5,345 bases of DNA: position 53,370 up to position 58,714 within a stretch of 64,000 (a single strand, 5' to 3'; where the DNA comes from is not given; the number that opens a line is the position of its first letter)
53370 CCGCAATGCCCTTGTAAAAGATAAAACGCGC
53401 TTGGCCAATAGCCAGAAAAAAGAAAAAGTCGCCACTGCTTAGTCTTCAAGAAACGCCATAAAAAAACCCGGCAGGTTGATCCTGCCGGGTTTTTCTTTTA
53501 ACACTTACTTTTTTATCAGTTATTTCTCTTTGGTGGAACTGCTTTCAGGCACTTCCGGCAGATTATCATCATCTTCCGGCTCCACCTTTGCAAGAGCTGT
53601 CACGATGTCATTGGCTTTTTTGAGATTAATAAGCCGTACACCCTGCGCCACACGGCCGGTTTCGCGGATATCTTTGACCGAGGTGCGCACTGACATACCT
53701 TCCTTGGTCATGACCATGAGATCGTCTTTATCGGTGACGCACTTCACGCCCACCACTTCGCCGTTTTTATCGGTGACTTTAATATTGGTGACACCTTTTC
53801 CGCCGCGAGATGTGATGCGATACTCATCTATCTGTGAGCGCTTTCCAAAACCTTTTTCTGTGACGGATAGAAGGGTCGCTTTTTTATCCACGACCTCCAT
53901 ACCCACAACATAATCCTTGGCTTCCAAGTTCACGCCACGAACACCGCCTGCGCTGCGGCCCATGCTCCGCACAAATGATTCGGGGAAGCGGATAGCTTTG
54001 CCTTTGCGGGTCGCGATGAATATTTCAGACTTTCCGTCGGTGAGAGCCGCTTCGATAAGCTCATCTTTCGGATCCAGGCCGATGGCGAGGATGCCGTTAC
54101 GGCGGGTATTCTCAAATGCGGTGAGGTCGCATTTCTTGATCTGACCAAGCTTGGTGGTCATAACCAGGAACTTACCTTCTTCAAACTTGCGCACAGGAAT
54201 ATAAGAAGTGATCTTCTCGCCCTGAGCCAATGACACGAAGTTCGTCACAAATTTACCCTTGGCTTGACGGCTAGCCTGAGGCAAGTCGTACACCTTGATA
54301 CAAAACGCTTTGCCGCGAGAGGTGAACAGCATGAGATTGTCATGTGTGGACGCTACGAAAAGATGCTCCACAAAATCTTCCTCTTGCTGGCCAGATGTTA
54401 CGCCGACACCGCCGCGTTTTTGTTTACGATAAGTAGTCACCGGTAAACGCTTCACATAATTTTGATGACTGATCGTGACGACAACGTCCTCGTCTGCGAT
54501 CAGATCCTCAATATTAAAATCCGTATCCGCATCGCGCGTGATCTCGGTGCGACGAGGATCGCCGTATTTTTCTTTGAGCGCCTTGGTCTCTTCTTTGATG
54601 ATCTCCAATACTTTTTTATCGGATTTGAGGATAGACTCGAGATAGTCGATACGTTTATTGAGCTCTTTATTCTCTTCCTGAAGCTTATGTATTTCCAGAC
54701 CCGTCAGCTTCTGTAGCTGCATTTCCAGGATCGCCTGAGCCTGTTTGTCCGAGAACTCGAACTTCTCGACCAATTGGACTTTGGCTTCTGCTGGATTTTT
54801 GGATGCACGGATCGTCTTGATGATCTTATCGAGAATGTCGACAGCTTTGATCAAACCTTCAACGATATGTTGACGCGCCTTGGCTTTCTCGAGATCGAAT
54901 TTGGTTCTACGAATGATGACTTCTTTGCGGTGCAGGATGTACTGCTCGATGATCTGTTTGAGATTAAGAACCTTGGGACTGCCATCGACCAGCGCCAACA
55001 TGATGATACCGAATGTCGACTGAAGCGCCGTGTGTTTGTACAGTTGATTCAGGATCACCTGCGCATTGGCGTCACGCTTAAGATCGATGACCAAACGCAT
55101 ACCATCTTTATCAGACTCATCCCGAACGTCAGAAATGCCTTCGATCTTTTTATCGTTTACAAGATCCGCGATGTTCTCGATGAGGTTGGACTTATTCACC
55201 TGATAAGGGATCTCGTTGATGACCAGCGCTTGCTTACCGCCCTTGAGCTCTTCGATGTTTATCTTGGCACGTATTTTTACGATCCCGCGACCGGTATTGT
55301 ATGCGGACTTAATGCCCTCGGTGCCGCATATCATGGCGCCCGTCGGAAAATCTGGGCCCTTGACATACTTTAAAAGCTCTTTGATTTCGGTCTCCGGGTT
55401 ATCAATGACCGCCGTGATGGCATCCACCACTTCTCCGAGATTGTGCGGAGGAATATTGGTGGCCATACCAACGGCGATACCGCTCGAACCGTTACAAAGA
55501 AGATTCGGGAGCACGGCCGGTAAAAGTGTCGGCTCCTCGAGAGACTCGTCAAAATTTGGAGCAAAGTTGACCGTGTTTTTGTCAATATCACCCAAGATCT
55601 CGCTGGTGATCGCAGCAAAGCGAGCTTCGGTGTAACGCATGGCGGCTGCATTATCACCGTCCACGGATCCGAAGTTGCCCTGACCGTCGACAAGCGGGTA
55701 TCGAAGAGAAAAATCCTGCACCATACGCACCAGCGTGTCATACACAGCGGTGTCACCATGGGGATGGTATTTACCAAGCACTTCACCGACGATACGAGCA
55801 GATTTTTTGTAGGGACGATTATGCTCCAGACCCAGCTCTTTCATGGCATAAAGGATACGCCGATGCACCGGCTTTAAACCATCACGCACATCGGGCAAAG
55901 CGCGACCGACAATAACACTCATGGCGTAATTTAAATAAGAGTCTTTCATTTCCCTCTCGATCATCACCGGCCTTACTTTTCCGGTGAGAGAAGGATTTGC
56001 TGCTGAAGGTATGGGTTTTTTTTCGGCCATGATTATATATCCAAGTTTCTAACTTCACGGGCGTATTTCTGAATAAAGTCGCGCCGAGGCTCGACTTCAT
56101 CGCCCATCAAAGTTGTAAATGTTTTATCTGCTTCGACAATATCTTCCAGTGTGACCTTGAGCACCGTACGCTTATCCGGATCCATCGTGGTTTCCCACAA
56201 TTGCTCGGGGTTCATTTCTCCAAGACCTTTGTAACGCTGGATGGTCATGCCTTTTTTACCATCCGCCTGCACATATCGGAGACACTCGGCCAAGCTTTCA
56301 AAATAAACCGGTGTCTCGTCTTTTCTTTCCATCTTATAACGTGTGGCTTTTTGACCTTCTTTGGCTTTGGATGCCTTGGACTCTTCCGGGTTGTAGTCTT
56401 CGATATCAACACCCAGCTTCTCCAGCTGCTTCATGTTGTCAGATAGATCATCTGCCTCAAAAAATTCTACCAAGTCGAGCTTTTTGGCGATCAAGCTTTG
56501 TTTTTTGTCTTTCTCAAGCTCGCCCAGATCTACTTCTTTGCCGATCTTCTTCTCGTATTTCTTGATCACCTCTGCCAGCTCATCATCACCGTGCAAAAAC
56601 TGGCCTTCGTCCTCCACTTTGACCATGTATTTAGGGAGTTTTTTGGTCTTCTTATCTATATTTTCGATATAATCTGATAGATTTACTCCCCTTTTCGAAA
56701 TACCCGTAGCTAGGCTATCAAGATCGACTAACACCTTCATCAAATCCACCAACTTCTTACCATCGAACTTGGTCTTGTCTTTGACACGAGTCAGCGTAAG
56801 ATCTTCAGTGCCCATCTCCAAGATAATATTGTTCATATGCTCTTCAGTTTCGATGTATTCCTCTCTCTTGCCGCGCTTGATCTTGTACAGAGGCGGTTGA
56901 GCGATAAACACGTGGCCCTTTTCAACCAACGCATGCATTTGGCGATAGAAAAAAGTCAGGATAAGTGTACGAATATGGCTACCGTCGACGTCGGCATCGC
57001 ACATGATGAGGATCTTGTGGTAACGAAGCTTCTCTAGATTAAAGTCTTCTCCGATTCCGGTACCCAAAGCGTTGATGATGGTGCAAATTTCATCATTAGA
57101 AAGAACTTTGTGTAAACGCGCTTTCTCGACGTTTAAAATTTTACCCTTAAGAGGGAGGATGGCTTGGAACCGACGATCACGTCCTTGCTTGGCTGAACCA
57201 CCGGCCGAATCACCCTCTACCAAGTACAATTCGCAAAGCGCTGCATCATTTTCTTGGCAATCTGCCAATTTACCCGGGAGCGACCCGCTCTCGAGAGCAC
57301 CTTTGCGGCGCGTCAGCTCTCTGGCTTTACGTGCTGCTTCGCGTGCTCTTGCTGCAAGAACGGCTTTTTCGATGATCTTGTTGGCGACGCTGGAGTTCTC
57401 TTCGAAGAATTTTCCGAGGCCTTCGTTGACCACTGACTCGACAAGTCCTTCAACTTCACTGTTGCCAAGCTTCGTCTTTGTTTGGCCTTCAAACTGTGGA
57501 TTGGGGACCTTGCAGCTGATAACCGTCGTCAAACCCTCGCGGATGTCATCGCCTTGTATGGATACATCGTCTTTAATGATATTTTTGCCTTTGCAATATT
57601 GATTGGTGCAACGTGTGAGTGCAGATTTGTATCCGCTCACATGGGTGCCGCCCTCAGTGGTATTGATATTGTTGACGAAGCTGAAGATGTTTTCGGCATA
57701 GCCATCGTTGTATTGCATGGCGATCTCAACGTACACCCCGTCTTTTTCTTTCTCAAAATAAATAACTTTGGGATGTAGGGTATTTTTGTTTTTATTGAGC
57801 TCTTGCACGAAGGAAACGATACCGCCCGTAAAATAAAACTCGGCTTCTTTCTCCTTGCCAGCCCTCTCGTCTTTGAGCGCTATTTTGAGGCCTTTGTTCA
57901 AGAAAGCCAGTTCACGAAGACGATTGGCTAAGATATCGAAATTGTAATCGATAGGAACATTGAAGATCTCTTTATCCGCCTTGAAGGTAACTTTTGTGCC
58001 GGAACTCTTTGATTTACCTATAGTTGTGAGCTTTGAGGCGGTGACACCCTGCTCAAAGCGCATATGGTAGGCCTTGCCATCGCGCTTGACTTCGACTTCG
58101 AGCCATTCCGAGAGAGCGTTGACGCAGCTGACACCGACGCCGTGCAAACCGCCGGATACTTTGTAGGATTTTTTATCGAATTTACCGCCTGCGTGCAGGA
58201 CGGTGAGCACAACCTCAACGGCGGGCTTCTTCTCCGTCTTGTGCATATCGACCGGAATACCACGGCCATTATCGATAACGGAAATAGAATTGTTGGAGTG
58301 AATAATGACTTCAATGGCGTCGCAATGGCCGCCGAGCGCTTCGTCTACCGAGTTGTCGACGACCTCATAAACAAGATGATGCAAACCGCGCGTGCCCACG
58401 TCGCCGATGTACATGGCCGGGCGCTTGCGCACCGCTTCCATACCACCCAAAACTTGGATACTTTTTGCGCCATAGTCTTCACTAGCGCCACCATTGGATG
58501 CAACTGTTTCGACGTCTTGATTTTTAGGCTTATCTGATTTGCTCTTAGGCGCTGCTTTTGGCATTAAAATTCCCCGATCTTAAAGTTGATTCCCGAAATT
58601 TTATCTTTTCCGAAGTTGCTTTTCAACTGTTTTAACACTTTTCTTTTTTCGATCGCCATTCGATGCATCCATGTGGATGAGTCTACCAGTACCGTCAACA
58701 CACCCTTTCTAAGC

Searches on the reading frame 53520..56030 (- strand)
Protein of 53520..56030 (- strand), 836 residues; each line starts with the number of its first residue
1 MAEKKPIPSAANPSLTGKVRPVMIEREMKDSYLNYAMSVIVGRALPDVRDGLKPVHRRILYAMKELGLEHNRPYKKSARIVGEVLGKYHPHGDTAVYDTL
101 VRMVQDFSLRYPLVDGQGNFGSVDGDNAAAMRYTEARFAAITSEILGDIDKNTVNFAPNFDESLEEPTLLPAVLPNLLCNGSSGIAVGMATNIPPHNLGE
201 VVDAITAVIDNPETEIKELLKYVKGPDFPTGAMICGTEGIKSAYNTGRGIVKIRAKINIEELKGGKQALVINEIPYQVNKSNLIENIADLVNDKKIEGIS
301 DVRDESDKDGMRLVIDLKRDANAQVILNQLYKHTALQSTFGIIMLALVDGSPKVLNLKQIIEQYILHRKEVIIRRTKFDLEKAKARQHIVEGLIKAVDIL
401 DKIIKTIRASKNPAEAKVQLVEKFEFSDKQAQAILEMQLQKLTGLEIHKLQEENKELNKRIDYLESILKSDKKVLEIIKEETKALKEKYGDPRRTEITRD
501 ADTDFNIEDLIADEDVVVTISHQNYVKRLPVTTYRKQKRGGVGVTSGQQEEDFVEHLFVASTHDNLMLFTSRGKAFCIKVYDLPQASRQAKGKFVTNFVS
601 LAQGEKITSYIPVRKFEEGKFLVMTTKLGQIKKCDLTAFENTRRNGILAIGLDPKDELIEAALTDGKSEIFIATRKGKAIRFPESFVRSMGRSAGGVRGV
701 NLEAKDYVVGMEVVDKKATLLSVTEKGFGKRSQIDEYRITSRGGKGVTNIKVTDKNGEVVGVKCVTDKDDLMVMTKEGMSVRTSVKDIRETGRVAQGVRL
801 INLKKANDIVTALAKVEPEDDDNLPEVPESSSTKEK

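Call 71: search_protein_families(library=pfam, proteins=[window:53520-56030:-], max_evalue=0.00001)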
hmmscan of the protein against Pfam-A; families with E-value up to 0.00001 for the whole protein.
window:53520-56030:- (836 aa): 2 families
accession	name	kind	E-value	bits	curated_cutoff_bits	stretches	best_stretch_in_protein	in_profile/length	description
PF00521.26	DNA_topoisoIV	-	1.8e-174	581.1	31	1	43-482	1-431/432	DNA gyrase/topoisomerase IV, subunit A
PF03989.18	DNA_gyraseA_C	-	6.2e-63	208.5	27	6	720-765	3-47/48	DNA gyrase C-terminal domain, beta-propeller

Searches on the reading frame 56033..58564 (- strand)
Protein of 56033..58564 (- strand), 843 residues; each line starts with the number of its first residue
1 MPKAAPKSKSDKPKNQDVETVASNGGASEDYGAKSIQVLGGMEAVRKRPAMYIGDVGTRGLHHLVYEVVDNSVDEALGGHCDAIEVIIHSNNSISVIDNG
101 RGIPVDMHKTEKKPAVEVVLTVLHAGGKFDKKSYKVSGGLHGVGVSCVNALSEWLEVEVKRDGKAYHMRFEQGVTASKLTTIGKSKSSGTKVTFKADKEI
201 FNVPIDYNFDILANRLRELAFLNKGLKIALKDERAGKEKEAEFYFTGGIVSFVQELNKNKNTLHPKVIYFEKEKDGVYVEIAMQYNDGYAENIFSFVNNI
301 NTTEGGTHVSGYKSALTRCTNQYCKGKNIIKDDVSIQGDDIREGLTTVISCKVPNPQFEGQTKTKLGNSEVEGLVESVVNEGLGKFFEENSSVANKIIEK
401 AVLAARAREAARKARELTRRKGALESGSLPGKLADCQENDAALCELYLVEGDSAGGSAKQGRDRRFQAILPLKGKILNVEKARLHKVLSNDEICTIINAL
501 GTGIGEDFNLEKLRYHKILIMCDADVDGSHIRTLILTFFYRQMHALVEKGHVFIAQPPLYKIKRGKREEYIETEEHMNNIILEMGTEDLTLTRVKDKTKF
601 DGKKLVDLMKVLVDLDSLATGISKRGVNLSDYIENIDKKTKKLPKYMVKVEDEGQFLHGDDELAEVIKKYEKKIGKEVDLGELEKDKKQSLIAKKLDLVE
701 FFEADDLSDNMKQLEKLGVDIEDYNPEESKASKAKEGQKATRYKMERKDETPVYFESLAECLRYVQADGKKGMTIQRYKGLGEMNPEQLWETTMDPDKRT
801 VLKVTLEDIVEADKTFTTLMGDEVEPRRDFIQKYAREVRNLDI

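Call 71: search_protein_families(library=pfam, proteins=[window:56033-58564:-], max_evalue=0.00001)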
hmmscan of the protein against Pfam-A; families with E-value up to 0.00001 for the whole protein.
window:56033-58564:- (843 aa): 4 families
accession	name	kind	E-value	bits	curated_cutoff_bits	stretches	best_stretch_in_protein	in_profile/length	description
PF00204.31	DNA_gyraseB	-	6.3e-65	218.3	27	1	248-416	1-172/173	DNA gyrase B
PF00986.26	DNA_gyraseB_C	-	1.5e-31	108.8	29.8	1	770-832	1-63/63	DNA gyrase B subunit, carboxyl terminus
PF01751.28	Toprim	-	4.7e-19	68.8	23.1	1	445-556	1-95/96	Toprim domain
PF02518.31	HATPase_c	-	1.1e-16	61.7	26.4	1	59-198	4-109/111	Histidine kinase-, DNA gyrase B-, and HSP90-like ATPase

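Call 72: find_homologous_proteins(query=window:56033-58564:-, max_evalue=1e-100)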
Query window:56033-58564:- (843 aa): 8000 proteins with E <= 1e-100 among 8000 candidates; the best 120 are listed.
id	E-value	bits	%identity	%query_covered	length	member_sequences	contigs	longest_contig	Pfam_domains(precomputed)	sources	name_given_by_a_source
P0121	0.0e+0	1766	93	100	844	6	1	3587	PF00986.27,PF02518.32,PF01751.29,PF00204.32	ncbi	-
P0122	0.0e+0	1599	83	100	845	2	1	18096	PF00986.27,PF21249.3,PF02518.32,PF01751.29,PF00204.32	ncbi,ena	-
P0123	0.0e+0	1571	83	100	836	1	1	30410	PF00986.27,PF02518.32,PF01751.29,PF00204.32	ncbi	-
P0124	0.0e+0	1567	83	100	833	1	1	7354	PF00986.27,PF02518.32,PF01751.29,PF00204.32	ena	-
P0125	0.0e+0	1555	84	96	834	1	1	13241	PF00986.27,PF02518.32,PF01751.29,PF00204.32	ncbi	-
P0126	0.0e+0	1550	82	98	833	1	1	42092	PF00986.27,PF02518.32,PF01751.29,PF00204.32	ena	-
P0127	0.0e+0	1547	83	97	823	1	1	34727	PF00986.27,PF02518.32,PF01751.29,PF00204.32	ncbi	-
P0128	0.0e+0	1543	83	97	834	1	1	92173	PF00986.27,PF02518.32,PF01751.29,PF00204.32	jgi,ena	-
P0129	0.0e+0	1541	83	97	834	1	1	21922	PF00986.27,PF02518.32,PF01751.29,PF00204.32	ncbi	-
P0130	0.0e+0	1530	82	98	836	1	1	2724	PF00986.27,PF02518.32,PF01751.29,PF00204.32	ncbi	-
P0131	0.0e+0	1525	82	97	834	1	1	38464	PF00986.27,PF02518.32,PF01751.29,PF00204.32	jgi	-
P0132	0.0e+0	1523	81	100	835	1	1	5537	PF00986.27,PF02518.32,PF01751.29,PF00204.32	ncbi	-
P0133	0.0e+0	1491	79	100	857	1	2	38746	PF00986.27,PF21249.3,PF02518.32,PF01751.29,PF00204.32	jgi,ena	-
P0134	0.0e+0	1485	78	100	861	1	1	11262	PF00986.27,PF02518.32,PF01751.29,PF00204.32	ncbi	-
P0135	0.0e+0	1484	78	100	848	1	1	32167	PF00986.27,PF21249.3,PF02518.32,PF01751.29,PF00204.32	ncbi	-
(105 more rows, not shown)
